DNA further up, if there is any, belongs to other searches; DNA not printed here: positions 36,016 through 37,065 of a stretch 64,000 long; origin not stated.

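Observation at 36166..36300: The 3093-aa protein has a prepilin-like N-terminus that lacks Glu+5 (GspK/PilX-like cap signature)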

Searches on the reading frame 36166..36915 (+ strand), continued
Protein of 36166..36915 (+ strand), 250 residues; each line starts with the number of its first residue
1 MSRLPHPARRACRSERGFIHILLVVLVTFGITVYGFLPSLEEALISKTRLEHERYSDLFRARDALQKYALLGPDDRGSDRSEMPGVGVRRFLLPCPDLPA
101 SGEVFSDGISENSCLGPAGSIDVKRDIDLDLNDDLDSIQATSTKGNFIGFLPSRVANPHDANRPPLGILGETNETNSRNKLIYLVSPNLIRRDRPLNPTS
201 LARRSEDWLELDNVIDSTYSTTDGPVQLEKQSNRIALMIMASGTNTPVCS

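Call 65: search_protein_families(library=ncbifam, proteins=[L010:4516-8346:+, P0031, P0001, L008:7541-9016:+, L008:9016-9612:+, L008:12645-13295:+], max_evalue=0.1)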
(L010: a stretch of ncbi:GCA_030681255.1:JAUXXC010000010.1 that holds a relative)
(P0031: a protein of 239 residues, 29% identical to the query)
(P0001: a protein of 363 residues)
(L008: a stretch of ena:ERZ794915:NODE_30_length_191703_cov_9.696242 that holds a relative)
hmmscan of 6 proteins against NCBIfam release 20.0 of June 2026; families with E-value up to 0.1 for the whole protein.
L010:4516-8346:+ (1277 aa): 0 families

P0031 (239 aa): 11 families
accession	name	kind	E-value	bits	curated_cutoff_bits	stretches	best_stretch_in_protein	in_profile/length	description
TIGR02532.1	IV_pilin_GFxxxE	domain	2.4e-05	24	16.3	1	4-25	1-22/24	prepilin-type N-terminal cleavage/methylation domain-containing protein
TIGR01710.1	typeII_sec_gspG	equivalog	0.00081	19.4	88.85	1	5-56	1-52/134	type II secretion system major pseudopilin GspG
TIGR01708.2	typeII_sec_gspH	equivalog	0.0011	19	80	1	4-57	1-54/169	type II secretion system minor pseudopilin GspH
NF040999.1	pilin_ComGC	equivalog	0.0013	18.9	75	1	5-23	2-20/84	competence type IV pilus major pilin ComGC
NF040982.1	ComGD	equivalog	0.0019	18.6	70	1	5-61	2-58/139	competence type IV pilus minor pilin ComGD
NF007800.0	PRK10506.1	equivalog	0.0027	17.5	158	1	1-39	5-44/163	prepilin peptidase-dependent protein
NF007862.0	PRK10574.1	equivalog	0.0071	16.5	138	1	1-24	1-24/145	prepilin peptidase-dependent pilin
NF038303.1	EPS_HpsB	equivalog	0.01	15.8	150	1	3-41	1-43/211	hormogonium polysaccharide secretion pseudopilin HpsB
TIGR02596.1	TIGR02596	subfamily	0.028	14.5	70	1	7-57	1-51/196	Verru_Chthon cassette protein D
NF041775.1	typeIV_PilA_Myxo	equivalog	0.034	14.1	400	1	5-45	11-50/214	type IV pilin protein PilA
TIGR02523.1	type_IV_pilV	equivalog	0.065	13.7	52.2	0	4-64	1-56/139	type IV pilus modification protein PilV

P0001 (363 aa): 5 families
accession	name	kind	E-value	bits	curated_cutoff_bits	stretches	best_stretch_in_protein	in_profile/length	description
TIGR02532.1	IV_pilin_GFxxxE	domain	0.0012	18.6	16.3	1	4-24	2-22/24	prepilin-type N-terminal cleavage/methylation domain-containing protein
TIGR01708.2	typeII_sec_gspH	equivalog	0.0019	18.2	80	1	4-52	2-51/169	type II secretion system minor pseudopilin GspH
NF041013.1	T4P_ComGE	equivalog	0.012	15.7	49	1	3-52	3-53/83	competence type IV pilus minor pilin ComGE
TIGR01710.1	typeII_sec_gspG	equivalog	0.066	13.2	88.85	0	4-60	1-57/134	type II secretion system major pseudopilin GspG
NF047828.1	T3SSXpsI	equivalog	0.096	12.7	150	0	4-29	2-27/132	type II secretion system protein XpsI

L008:7541-9016:+ (492 aa): 0 families

L008:9016-9612:+ (199 aa): 3 families
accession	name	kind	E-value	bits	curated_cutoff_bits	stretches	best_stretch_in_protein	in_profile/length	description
NF045709.1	Amuc_1101_fam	equivalog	0.0059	15.5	650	1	10-95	373-456/608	Amuc_1101 family PilM-like pilus complex protein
TIGR01843.1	type_I_hlyD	subfamily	0.052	12.5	208.65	1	36-92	147-203/422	HlyD family type I secretion periplasmic adaptor subunit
NF033512.1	T2SS_chap_CpaB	equivalog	0.097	12.6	90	0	12-57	4-51/206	metalloprotease secretion chaperone CpaB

L008:12645-13295:+ (217 aa): 8 families
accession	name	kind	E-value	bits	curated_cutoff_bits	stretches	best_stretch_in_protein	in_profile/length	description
TIGR01708.2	typeII_sec_gspH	equivalog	1.5e-07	31.6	80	1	10-64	1-53/169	type II secretion system minor pseudopilin GspH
TIGR01710.1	typeII_sec_gspG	equivalog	2.9e-07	30.6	88.85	1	11-85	1-76/134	type II secretion system major pseudopilin GspG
TIGR02532.1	IV_pilin_GFxxxE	domain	6.4e-06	25.8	16.3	1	10-32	1-23/24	prepilin-type N-terminal cleavage/methylation domain-containing protein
NF040999.1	pilin_ComGC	equivalog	0.0015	18.7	75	1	10-29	1-20/84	competence type IV pilus major pilin ComGC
NF041775.1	typeIV_PilA_Myxo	equivalog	0.0047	16.9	400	1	8-121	8-124/214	type IV pilin protein PilA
NF007862.0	PRK10574.1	equivalog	0.013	15.7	138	1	9-42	3-37/145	prepilin peptidase-dependent pilin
NF007800.0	PRK10506.1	equivalog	0.02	14.7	158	1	8-33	6-32/163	prepilin peptidase-dependent protein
TIGR02596.1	TIGR02596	subfamily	0.091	12.8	70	0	13-48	1-37/196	Verru_Chthon cassette protein D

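Call 83: search_solved_structures(query=A5, max_evalue=10, show_alignments=2)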
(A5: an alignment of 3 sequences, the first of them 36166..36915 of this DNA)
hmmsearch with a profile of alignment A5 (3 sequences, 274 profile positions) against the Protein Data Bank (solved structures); distinct sequences matched with E-value up to 10: 1.
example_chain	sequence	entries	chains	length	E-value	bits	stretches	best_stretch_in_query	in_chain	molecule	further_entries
9y6s_8G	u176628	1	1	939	1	11.8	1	170-209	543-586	Transglutaminase-like domain-containing protein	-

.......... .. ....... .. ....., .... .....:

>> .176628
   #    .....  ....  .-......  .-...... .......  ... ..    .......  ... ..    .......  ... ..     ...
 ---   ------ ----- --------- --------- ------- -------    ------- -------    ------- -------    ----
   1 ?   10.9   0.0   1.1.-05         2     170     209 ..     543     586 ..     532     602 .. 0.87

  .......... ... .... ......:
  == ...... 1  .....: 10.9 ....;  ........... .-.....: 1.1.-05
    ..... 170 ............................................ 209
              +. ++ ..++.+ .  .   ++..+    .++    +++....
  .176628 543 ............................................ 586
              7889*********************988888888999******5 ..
